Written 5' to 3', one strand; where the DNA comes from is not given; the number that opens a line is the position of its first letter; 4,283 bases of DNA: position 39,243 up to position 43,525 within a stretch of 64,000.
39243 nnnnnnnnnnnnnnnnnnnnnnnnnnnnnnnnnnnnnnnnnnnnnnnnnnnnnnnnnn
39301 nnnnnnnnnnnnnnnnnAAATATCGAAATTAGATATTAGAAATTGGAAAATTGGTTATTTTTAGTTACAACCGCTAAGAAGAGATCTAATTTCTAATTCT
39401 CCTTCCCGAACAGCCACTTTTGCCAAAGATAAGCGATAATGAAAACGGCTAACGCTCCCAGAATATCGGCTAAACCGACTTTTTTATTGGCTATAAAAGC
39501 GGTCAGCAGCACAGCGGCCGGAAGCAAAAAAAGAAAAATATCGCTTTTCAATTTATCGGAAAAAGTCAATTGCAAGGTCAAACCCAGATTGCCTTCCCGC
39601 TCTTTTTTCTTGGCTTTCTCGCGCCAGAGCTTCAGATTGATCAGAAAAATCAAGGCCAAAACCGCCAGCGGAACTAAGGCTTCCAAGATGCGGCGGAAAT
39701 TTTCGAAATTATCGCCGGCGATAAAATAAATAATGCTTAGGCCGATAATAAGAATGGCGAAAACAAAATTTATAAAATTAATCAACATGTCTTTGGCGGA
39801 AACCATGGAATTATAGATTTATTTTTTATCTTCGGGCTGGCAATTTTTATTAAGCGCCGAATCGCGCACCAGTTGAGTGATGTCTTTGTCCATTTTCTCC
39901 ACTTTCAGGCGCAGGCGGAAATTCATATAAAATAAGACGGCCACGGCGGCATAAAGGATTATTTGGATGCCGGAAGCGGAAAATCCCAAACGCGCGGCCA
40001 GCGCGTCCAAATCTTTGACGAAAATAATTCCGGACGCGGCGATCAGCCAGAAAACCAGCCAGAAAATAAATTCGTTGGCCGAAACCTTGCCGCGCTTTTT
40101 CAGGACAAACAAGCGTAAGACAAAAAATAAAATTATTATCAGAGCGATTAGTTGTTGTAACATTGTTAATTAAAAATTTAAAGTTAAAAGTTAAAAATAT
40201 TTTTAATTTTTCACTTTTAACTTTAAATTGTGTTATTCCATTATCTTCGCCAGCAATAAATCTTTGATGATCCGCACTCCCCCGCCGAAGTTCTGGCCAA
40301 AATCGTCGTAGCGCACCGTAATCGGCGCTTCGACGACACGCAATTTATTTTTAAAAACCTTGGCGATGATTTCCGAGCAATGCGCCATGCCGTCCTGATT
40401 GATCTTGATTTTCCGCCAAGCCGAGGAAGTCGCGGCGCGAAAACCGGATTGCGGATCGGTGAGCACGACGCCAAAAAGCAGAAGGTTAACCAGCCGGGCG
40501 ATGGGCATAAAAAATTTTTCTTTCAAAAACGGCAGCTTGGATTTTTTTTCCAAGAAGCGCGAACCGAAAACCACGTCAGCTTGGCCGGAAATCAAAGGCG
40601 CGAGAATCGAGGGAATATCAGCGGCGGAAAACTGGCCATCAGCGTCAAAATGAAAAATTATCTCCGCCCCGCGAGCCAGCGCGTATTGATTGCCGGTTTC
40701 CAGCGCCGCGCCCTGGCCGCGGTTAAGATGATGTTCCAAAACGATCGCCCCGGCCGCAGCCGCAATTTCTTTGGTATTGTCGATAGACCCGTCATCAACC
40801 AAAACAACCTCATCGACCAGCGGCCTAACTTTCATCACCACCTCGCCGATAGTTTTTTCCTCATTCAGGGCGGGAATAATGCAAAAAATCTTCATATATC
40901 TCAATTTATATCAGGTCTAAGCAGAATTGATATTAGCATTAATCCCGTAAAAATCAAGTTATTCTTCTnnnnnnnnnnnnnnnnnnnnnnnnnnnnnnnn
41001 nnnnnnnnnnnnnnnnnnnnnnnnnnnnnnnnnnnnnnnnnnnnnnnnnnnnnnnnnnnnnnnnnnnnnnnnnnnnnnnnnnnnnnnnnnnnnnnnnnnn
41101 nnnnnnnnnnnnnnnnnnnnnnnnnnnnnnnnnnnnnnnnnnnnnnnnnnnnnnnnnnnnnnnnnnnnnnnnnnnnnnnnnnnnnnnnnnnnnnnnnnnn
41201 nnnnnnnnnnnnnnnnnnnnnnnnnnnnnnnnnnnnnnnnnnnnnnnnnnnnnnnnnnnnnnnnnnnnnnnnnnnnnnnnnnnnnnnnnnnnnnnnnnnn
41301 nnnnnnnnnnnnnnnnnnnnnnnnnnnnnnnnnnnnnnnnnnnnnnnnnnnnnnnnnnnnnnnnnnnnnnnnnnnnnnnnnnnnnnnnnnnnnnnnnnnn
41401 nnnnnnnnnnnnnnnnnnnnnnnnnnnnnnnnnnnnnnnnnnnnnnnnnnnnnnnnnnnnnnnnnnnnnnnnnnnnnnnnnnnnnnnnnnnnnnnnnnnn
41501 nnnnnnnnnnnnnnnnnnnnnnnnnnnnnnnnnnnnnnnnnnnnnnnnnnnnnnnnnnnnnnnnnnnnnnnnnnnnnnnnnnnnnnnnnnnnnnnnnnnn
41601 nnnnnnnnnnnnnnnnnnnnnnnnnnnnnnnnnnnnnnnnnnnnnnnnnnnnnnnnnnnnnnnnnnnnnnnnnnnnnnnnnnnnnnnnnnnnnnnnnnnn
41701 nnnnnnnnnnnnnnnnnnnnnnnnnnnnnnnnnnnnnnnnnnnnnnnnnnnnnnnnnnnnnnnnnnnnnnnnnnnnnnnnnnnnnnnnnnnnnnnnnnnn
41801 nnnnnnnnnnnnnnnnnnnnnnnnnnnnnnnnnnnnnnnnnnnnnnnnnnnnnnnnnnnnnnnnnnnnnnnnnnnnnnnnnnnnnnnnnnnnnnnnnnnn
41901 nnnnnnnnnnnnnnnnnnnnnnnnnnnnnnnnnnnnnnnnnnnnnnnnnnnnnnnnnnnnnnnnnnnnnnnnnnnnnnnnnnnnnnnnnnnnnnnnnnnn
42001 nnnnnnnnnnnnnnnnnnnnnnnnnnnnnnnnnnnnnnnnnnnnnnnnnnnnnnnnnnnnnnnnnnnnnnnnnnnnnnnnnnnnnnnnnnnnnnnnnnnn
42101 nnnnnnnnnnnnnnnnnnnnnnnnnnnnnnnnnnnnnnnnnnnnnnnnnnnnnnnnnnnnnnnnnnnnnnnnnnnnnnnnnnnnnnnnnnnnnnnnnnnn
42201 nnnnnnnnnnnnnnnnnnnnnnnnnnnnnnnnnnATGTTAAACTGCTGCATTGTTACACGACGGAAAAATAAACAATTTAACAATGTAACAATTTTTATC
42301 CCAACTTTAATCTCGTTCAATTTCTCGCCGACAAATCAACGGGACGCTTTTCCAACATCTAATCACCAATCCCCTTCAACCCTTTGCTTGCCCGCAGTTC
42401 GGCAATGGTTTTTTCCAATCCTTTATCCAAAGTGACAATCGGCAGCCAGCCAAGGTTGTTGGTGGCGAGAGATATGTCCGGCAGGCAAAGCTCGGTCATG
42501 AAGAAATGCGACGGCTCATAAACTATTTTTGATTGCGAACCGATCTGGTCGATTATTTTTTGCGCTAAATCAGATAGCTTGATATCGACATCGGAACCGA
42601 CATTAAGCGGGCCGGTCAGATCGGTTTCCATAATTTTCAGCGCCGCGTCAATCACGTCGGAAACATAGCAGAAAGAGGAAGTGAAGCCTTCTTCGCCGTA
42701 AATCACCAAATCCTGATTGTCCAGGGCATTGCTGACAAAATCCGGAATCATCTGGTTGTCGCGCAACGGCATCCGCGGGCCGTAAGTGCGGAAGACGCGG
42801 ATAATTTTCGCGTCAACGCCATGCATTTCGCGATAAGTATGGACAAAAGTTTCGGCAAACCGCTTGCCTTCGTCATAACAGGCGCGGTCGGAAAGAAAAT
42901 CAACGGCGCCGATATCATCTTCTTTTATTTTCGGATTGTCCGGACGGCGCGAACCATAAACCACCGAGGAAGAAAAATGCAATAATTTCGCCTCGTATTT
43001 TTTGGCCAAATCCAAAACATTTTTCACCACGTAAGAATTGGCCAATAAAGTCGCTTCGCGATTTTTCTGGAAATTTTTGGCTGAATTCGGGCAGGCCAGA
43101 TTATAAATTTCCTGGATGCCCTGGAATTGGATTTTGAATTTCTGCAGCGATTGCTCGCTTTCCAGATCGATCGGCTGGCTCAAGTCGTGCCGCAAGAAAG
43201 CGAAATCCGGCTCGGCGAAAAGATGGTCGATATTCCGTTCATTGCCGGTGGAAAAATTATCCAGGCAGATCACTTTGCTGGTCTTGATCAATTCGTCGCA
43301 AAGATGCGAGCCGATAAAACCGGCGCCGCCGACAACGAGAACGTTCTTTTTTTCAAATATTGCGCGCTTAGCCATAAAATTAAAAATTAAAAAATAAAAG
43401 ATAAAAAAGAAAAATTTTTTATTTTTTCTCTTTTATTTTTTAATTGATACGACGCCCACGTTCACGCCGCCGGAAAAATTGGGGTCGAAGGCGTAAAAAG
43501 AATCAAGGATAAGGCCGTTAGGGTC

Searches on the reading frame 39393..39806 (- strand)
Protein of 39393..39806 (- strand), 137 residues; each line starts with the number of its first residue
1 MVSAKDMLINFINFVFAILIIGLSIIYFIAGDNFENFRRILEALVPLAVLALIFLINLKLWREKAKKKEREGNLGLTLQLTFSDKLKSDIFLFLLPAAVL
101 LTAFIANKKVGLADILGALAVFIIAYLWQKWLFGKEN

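Call 10: search_protein_families(library=pfam, proteins=[window:39393-39806:-], max_evalue=0.001)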
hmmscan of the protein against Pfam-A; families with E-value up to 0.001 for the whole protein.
window:39393-39806:- (137 aa): 1 family
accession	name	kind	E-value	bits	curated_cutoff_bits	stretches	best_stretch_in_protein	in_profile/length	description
PF04246.17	RseC_MucC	-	0.00031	21.1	24.4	0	80-132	58-114/130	Positive regulator of sigma(E), RseC/MucC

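Call 68: search_protein_families(library=ncbifam, proteins=[window:39393-39806:-], max_evalue=0.01)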
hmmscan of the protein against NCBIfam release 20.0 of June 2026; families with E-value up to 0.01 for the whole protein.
window:39393-39806:- (137 aa): 1 family
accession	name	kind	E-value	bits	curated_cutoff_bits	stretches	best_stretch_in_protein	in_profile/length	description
NF033631.1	SLATT_5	subfamily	0.0042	16.6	60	1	5-71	22-89/180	SLATT domain-containing protein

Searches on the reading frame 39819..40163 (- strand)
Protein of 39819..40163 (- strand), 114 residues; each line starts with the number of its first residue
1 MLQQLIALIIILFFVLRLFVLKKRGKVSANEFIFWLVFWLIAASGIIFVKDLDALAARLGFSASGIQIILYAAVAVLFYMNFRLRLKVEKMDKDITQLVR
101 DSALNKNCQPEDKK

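Call 10: search_protein_families(library=pfam, proteins=[window:39819-40163:-], max_evalue=0.001)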
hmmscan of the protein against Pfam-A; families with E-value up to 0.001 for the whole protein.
window:39819-40163:- (114 aa): 1 family
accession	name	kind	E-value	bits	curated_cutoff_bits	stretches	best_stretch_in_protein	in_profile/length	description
PF10066.14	DUF2304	-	6.6e-18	65.4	25.5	1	3-106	2-104/106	Uncharacterized conserved protein (DUF2304)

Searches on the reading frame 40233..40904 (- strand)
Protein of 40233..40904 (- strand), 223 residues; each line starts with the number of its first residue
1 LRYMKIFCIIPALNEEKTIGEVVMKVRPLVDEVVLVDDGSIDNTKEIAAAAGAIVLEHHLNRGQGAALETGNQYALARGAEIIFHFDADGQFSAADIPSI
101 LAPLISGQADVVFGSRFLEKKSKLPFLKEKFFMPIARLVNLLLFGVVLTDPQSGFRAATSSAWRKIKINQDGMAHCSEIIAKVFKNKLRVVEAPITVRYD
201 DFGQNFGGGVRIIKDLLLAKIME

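Call 10: search_protein_families(library=pfam, proteins=[window:40233-40904:-], max_evalue=0.001)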
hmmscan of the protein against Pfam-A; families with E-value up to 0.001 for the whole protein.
window:40233-40904:- (223 aa): 2 families
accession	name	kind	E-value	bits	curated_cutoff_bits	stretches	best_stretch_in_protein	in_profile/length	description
PF00535.33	Glycos_transf_2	-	5.3e-22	79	23.3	1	8-131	2-130/168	Glycosyl transferase family 2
PF13704.12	Glyco_tranf_2_4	-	0.00022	22.1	27.5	1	14-89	2-81/98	Glycosyl transferase family 2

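Call 68: search_protein_families(library=ncbifam, proteins=[window:40233-40904:-], max_evalue=0.01)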
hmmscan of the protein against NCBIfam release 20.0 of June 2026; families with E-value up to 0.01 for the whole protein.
window:40233-40904:- (223 aa): 16 families
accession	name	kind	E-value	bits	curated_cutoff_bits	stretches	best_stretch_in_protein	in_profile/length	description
NF058614.1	PPMAGASynPpgS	equivalog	4.5e-45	153.8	370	1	6-222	2-225/226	polyprenyl-phospho-N-acetylgalactosaminyl synthase PpgS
TIGR04182.1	glyco_TIGR04182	equivalog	6.9e-28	97.9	325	1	8-198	4-191/293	S-layer glycoprotein N-glycosyltransferase AglJ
NF010496.0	PRK13915.1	equivalog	1.5e-14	53.8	262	1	5-107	32-145/307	glucosyl-3-phosphoglycerate synthase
NF041391.1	DPhHxTase_Halo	equivalog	7.2e-14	51.3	375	1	12-198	3-184/213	dolichyl-phosphate hexose transferase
TIGR04283.1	glyco_like_mftF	equivalog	2.9e-10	40.1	182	1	9-127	4-121/221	TIGR04283 family arsenosugar biosynthesis glycosyltransferase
TIGR03937.1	PgaC_IcaA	equivalog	1.4e-06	27.5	422.3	1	3-90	44-136/407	poly-beta-1,6-N-acetyl-D-glucosamine synthase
NF047588.1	GlcsyltransPgfSStrep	equivalog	2.6e-06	26.9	500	1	4-166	1-167/308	glycosyltransferase PgfS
NF041865.1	EpsU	equivalog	3.3e-05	23.1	700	1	6-95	41-138/394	exopolysaccharide biosynthesis GT2 family glycosyltransferase EpsU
NF007986.1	PRK10714.1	equivalog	3.7e-05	22.9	529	1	5-120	7-130/316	undecaprenyl-phosphate 4-deoxy-4-formamido-L-arabinose transferase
TIGR01556.1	rhamnosyltran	subfamily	0.0002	20.7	200.55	1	17-121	8-116/281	rhamnosyltransferase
NF050113.1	gal_furan_GlfT1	equivalog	0.00023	20.6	330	1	22-98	20-98/290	galactofuranosyltransferase GlfT1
NF047683.1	TeichurnBiosyTuaG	equivalog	0.00035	20.3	400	1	6-94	8-101/252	teichuronic acid biosynthesis protein TuaG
TIGR03965.1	mycofact_glyco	equivalog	0.00038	19.4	280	1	9-104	79-179/467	mycofactocin biosynthesis glycosyltransferase MftF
NF041875.1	EPS_EpsD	equivalog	0.00052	19.5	370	1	32-116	32-116/325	exopolysaccharide biosynthesis glycosyltransferase EpsD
TIGR03469.1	HpnB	hypoth_equivalog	0.00068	18.8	379.25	1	3-69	43-114/386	hopene-associated glycosyltransferase HpnB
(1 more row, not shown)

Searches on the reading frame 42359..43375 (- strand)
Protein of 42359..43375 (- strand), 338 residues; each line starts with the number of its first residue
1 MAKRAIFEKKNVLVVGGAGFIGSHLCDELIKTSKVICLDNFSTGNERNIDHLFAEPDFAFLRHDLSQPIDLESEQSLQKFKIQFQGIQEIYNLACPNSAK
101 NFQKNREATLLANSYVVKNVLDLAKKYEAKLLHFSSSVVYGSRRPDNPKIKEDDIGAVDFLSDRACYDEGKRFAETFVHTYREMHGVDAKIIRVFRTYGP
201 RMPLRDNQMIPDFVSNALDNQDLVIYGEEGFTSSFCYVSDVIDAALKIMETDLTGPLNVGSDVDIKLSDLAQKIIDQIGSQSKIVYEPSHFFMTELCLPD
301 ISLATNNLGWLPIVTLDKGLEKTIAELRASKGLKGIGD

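Call 10: search_protein_families(library=pfam, proteins=[window:42359-43375:-], max_evalue=0.001)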
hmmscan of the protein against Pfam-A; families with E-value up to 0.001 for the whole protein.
window:42359-43375:- (338 aa): 5 families
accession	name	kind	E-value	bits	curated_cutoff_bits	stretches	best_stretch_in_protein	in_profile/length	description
PF01370.27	Epimerase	-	1.1e-39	136.7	20.9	1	12-260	1-240/240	NAD dependent epimerase/dehydratase family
PF16363.11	GDP_Man_Dehyd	-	8e-36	124.6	27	1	13-323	1-332/332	GDP-mannose 4,6 dehydratase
PF01073.25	3Beta_HSD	-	1.7e-09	37.6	22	1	13-244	1-224/280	3-beta hydroxysteroid dehydrogenase/isomerase family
PF07993.18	NAD_binding_4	-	1.1e-08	35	20.1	1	15-194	2-204/258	Male sterility protein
PF04321.23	RmlD_sub_bind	-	2.2e-06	27.4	27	1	11-282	2-235/287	RmlD substrate binding domain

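Call 54: find_related_loci(query=A2, collection=metagenome_contigs, flank=6000)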
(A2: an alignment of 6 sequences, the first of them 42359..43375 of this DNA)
Query A2 (338 aa) in metagenome_contigs; peptide patterns used: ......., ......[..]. (x = any residue, [..] = any of these).
600 stretches matched a pattern (row limit reached: there are more); 334 encode a relative of the query (tblastn E <= 1e-3); the best 80 are kept; 80 distinct loci.
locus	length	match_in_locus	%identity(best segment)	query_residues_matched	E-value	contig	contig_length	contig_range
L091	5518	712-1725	89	1-338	0e+0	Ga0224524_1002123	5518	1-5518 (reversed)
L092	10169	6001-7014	81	1-338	0e+0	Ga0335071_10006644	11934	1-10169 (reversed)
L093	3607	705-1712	72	1-336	3e-179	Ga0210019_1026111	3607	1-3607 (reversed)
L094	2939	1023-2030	69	1-336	7e-175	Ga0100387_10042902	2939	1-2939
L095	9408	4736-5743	69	1-336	2e-165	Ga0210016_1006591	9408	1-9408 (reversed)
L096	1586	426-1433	69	1-336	4e-179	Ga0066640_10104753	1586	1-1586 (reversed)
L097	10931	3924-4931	70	1-336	6e-164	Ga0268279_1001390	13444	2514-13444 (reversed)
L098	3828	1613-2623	67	1-337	3e-168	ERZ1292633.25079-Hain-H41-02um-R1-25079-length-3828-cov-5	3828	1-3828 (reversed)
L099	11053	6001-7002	69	3-336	9e-162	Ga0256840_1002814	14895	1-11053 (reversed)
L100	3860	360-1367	68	1-336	3e-167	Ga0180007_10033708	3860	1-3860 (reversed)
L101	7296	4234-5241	68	1-336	2e-160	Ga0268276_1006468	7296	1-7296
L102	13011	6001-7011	67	1-337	2e-158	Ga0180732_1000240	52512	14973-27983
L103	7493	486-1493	66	1-336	8e-157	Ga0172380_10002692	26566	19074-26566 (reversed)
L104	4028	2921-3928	66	1-336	9e-161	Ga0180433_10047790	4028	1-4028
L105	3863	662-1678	68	1-336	2e-161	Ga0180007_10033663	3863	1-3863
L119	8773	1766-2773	64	3-338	1e-147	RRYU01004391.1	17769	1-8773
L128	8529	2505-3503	60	1-333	3e-140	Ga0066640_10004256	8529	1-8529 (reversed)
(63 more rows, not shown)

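Call 57: search_protein_families(library=pfam, proteins=[L097:5033-6232:+, L097:6261-6719:+, L097:6756-7190:+, L097:7223-7882:+, L097:8133-9398:+, L097:9568-10722:+, L099:7184-7738:+, L099:8239-9345:+, L128:3914-5629:+, L119:3335-5857:+], max_evalue=0.01)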
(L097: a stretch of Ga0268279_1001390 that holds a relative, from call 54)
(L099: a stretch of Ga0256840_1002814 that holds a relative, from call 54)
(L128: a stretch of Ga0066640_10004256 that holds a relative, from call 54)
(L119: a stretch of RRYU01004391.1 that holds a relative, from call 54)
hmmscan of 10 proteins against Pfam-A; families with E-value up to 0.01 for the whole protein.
L097:5033-6232:+ (399 aa): 1 family
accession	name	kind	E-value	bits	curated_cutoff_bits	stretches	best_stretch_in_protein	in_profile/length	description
PF00482.28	T2SSF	-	2e-49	167.2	25.2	2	65-188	1-125/125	Type II secretion system (T2SS), protein F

L097:6261-6719:+ (152 aa): 2 families
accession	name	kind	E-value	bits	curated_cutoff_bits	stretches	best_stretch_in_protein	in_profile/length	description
PF12019.13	GspH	-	0.00088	20.2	21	1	47-146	1-108/108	Type II transport protein GspH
PF11694.13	DUF3290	-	0.0039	17.6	31.3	0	2-37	5-40/144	Protein of unknown function (DUF3290)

L097:6756-7190:+ (144 aa): 1 family
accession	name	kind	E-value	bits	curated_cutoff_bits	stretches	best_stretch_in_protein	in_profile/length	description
PF07963.17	N_methyl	-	4.6e-05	23.2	21.2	1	8-32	2-26/27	Prokaryotic N-terminal methylation motif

L097:7223-7882:+ (219 aa): 1 family
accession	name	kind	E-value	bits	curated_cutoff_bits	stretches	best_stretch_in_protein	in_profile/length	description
PF07963.17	N_methyl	-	0.0064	16.5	21.2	0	38-58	6-26/27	Prokaryotic N-terminal methylation motif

L097:8133-9398:+ (421 aa): 0 families

L097:9568-10722:+ (384 aa): 3 families
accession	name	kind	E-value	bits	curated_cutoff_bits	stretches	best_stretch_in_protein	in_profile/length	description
PF11104.14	PilM_2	-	4e-46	158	27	1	12-310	1-296/340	Type IV pilus assembly protein PilM;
PF14450.12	FtsA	-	1.4e-12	48.5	31.8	1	192-313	1-103/127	Cell division protein FtsA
PF06723.19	MreB_Mbl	-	8.1e-07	28.6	27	0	192-243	148-205/327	MreB/Mbl protein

L099:7184-7738:+ (184 aa): 0 families

L099:8239-9345:+ (368 aa): 1 family
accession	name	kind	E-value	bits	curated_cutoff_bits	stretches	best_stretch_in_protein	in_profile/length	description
PF01098.24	FTSW_RODA_SPOVE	-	1.8e-96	323.7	26.4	1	15-361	3-351/356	Cell cycle protein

L128:3914-5629:+ (571 aa): 1 family
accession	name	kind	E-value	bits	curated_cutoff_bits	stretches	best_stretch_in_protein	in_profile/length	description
PF12249.13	AftA_C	-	0.00064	19.9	25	1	440-516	47-123/177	Arabinofuranosyltransferase A C terminal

L119:3335-5857:+ (840 aa): 6 families
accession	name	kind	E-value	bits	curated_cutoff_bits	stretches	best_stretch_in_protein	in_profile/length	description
PF10412.15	TrwB_AAD_bind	-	1e-09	38.2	20.5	2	628-751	187-310/387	Type IV secretion-system coupling protein DNA-binding domain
PF02534.20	T4SS-DNA_transf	-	6.6e-07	29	20.1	1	432-761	45-380/468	Type IV secretory system Conjugative DNA transfer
PF12696.13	TraG-D_C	-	8.5e-06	26.1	22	1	688-760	2-73/126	TraM recognition site of TraD and TraG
PF01935.23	DUF87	-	0.00089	19.9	23.2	1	431-493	23-82/220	Helicase HerA, central domain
PF25199.1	nSTAND_NTPase5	-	0.004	17.4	34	0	419-490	28-101/145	Novel STAND NTPase 5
PF21463.3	Cry1Ac_dom-VII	-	0.0051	17.2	27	0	413-448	29-64/79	Cry1Ac, domain VII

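Call 68: search_protein_families(library=ncbifam, proteins=[window:42359-43375:-], max_evalue=0.01)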
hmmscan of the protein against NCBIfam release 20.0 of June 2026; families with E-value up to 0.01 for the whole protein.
window:42359-43375:- (338 aa): 28 families (the best 25 are shown)
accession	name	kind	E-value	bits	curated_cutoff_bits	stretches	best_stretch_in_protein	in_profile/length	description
TIGR01181.1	dTDP_gluc_dehyt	equivalog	2.3e-27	95.9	365.1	1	12-325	2-309/321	dTDP-glucose 4,6-dehydratase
TIGR04180.1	EDH_00030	hypoth_equivalog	1.9e-21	76.5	475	1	12-288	1-266/297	NAD-dependent 4,6-dehydratase LegB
TIGR02197.1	heptose_epim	equivalog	6.6e-18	64.9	274.6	1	12-287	1-269/316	ADP-glyceromanno-heptose 6-epimerase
NF011728.1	PRK15181.1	equivalog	5.9e-16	58.4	760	1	6-251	12-251/348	Vi polysaccharide biosynthesis UDP-N-acetylglucosaminuronic acid C-4 epimerase TviC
TIGR01179.1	galE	equivalog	6.8e-15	54.7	262.3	1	11-312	1-309/332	UDP-glucose 4-epimerase GalE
NF047922.1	GDPFucSynFcl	equivalog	2.4e-13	50.2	500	1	68-324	36-298/308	GDP-L-fucose synthase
NF007490.0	PRK10084.1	subfamily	3.3e-13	49.3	649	1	12-325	3-332/361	dTDP-glucose 4,6-dehydratase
NF008872.0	PRK11908.1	equivalog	4.2e-13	49.1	294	1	10-328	2-336/349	bifunctional UDP-4-keto-pentose/UDP-xylose synthase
NF007582.0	PRK10217.1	equivalog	1.5e-12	47.3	698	1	10-325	2-329/355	dTDP-glucose 4,6-dehydratase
NF005998.1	PRK08125.1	equivalog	2.2e-09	36.3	777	1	7-251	313-553/649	bifunctional UDP-4-amino-4-deoxy-L-arabinose formyltransferase/UDP-glucuronic acid oxidase ArnA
NF008360.0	PRK11150.1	equivalog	5.2e-08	32.4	452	1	12-277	2-253/310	ADP-glyceromanno-heptose 6-epimerase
TIGR01746.1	Thioester-redct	subfamily_domain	5.9e-08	32.3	213.35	1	112-194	111-192/371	thioester reductase domain-containing protein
TIGR03466.1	HpnA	hypoth_equivalog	2.6e-07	29.8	367.65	1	11-317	2-283/327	hopanoid-associated sugar epimerase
NF047837.1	UDPAcbARedWbcJ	equivalog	1e-06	27.9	500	1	166-287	102-224/372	UDP-2-acetamido-2,6-beta-L-arabino-hexul-4-ose reductase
NF042422.1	oxyalk_red_OleD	equivalog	1.5e-06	27.9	580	1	11-251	2-217/329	2-alkyl-3-oxoalkanoate reductase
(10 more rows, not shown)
